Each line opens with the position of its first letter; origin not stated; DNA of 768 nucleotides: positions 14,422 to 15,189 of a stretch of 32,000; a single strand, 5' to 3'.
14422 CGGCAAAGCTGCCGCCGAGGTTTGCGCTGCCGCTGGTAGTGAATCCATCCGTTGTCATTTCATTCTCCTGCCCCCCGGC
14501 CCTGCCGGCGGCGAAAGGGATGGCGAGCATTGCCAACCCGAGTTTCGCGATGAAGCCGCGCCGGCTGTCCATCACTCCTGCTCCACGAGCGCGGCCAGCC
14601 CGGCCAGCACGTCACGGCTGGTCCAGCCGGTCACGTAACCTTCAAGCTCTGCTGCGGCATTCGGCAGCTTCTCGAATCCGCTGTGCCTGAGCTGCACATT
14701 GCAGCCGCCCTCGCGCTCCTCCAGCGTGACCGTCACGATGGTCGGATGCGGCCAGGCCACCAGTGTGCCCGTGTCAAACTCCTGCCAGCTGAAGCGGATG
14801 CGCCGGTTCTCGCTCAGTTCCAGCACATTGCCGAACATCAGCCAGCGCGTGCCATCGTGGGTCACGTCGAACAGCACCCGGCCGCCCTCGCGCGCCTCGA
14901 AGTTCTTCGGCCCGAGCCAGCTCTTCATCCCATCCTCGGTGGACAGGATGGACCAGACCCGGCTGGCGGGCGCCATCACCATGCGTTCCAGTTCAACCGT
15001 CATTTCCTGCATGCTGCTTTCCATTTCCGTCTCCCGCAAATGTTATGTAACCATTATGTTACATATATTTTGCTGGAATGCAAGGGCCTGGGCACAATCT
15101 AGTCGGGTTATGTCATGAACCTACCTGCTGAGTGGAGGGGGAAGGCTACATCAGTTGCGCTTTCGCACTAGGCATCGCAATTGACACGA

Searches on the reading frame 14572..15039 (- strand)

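Call 19: search_protein_families(library=pfam, proteins=[window:14572-15039:-])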
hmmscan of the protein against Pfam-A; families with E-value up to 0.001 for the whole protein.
window:14572-15039:- (155 aa): 2 families
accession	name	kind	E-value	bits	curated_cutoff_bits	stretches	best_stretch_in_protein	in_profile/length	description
PF08327.17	AHSA1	-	3.7e-20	72.8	22.1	1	23-152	2-124/125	Activator of Hsp90 ATPase homolog 1-like protein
PF10604.15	Polyketide_cyc2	-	1.1e-06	29.4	27.4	1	14-153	3-142/142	Polyketide cyclase / dehydrase and lipid transport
